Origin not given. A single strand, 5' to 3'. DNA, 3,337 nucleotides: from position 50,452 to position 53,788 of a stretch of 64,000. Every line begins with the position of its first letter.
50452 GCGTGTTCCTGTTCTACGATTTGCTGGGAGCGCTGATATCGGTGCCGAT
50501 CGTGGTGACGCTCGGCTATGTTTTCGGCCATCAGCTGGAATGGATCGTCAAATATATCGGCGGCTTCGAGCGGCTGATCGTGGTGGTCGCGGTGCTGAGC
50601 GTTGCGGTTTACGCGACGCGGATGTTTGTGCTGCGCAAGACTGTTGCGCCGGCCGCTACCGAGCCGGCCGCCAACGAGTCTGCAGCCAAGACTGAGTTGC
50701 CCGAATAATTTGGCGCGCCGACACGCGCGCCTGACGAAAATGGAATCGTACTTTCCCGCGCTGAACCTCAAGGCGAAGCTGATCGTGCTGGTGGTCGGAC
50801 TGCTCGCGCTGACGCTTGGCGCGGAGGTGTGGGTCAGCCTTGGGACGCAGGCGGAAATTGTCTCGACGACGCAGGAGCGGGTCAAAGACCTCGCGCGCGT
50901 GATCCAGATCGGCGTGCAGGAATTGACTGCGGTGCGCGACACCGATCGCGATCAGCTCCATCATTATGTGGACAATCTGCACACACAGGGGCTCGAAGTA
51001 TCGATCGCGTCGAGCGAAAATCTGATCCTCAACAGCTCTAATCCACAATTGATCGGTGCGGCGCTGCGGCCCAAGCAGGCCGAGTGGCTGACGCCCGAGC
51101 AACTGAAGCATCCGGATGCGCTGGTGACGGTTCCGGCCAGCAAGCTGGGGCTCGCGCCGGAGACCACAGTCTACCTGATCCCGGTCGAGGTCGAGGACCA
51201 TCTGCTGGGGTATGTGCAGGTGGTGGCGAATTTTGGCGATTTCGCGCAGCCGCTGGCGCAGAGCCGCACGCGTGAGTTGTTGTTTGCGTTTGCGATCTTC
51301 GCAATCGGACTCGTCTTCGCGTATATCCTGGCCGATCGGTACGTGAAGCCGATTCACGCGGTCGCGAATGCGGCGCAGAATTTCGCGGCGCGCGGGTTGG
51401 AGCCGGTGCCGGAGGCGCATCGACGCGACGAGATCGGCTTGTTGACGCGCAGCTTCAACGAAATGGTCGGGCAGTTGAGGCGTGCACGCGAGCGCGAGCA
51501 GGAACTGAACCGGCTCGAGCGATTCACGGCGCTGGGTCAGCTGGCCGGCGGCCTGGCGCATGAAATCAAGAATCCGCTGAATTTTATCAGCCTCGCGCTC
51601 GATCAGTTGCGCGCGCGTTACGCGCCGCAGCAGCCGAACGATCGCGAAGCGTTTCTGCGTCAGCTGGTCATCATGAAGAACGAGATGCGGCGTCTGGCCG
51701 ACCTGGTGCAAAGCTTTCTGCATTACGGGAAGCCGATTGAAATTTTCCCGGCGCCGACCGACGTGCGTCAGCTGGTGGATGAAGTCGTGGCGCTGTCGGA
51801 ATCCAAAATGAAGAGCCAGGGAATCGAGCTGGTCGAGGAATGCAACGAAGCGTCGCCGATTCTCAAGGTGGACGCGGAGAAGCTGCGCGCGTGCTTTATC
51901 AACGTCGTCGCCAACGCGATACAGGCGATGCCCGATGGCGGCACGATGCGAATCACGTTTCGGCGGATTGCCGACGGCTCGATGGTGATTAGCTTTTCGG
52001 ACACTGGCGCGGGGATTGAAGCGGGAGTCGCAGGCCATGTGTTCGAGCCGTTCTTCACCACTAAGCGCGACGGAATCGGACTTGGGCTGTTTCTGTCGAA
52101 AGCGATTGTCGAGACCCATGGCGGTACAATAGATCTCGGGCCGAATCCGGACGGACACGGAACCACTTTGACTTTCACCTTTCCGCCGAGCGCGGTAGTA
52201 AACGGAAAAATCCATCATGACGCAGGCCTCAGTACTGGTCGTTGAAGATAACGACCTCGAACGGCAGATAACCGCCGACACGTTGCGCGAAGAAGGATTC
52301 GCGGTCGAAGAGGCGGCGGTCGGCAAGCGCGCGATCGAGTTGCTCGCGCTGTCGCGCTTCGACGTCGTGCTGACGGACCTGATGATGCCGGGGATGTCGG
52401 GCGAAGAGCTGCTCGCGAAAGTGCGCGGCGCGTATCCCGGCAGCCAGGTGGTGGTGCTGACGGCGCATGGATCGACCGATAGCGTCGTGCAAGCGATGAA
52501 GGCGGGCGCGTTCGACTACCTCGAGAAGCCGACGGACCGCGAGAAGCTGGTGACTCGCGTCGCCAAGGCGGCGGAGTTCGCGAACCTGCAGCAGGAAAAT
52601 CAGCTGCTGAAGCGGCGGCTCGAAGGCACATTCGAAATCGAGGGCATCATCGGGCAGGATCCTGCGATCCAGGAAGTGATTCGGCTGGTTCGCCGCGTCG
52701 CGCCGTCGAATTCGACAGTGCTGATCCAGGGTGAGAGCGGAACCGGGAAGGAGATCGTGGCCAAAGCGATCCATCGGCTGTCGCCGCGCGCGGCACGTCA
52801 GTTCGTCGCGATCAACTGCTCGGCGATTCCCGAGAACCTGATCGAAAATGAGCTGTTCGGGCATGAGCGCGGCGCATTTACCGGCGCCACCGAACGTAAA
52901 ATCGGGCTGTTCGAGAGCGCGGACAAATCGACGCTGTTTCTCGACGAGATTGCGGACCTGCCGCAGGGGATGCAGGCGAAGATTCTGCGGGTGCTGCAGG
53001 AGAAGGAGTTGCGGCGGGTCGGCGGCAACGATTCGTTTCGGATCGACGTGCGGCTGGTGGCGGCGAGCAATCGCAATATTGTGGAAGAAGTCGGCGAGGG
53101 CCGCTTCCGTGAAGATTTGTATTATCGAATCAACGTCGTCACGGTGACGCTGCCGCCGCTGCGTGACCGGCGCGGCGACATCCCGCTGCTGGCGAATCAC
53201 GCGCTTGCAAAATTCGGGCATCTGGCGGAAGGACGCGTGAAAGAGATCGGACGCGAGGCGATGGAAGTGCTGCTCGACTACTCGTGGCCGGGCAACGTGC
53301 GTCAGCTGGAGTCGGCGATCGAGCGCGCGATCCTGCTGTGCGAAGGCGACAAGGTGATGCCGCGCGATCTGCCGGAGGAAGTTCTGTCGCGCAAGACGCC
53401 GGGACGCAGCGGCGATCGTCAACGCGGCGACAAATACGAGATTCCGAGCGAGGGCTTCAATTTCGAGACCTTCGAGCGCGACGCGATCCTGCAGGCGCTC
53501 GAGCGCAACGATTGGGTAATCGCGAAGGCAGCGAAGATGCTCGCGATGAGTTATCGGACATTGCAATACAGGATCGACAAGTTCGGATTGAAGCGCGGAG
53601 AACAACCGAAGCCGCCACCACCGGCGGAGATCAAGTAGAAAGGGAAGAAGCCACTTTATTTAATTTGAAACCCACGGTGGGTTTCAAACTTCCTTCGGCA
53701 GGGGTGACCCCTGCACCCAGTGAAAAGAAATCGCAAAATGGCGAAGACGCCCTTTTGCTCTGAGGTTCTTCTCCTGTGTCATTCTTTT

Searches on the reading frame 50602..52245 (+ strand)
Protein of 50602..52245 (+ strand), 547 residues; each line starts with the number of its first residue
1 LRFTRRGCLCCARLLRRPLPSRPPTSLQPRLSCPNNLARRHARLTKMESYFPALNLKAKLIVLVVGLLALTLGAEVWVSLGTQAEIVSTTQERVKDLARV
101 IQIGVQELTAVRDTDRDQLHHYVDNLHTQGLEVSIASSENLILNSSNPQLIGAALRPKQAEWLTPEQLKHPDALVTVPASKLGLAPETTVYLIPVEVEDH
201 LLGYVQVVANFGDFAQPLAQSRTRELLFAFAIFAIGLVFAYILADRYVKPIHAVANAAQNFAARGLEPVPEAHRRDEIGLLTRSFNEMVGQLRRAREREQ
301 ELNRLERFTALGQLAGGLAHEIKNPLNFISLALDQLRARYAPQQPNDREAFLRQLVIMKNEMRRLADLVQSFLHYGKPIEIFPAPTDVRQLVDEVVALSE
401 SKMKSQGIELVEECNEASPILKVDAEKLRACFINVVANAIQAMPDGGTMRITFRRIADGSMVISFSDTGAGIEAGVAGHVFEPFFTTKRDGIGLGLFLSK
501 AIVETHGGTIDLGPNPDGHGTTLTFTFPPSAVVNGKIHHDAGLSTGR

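Call 64: search_protein_families(library=pfam, proteins=[window:50602-52245:+], max_evalue=0.00001)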
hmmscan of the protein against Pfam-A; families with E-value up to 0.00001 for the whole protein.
window:50602-52245:+ (547 aa): 3 families
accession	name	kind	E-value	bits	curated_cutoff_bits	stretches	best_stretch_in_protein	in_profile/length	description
PF02518.31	HATPase_c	-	6.7e-22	78.5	26.4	1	424-529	2-109/111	Histidine kinase-, DNA gyrase B-, and HSP90-like ATPase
PF00672.30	HAMP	-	1.6e-11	44.8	25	1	248-293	7-52/53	HAMP domain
PF00512.31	HisKA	-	9.3e-10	38.9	26.9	1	311-377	2-62/66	His Kinase A (phospho-acceptor) domain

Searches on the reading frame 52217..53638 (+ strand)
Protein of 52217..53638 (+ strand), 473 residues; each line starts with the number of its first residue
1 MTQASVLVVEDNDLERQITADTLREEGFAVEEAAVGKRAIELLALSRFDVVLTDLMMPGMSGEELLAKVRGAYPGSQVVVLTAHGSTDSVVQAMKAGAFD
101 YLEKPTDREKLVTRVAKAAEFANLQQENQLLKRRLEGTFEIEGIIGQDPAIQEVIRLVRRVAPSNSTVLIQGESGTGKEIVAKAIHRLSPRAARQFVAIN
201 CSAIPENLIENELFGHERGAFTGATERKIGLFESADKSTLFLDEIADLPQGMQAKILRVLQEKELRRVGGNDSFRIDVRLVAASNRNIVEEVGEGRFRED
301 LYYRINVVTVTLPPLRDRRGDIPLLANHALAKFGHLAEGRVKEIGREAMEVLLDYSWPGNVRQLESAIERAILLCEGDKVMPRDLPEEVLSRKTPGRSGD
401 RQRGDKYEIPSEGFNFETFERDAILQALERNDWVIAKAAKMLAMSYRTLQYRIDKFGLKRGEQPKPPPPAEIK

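Call 64: search_protein_families(library=pfam, proteins=[window:52217-53638:+], max_evalue=0.00001)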
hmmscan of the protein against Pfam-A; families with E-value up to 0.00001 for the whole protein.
window:52217-53638:+ (473 aa): 6 families
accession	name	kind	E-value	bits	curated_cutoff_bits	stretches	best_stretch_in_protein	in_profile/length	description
PF00158.32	Sigma54_activat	-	3.9e-71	238.6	20.2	1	144-310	1-167/168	Sigma-54 interaction domain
PF00072.30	Response_reg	-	1.6e-29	102.7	30.2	1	6-115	1-110/111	Response regulator receiver domain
PF25601.1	AAA_lid_14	-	1.1e-24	86.5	27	1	316-396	1-81/87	AAA+ ATPase lid domain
PF14532.12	Sigma54_activ_2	-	3.2e-20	73.2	25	1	145-315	1-138/138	Sigma-54 interaction domain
PF02954.25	HTH_8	-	7.5e-14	51.6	22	1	417-456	3-42/42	Bacterial regulatory protein, Fis family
PF07728.20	AAA_5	-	2.4e-06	28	22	1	168-287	2-124/139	AAA domain (dynein-related subfamily)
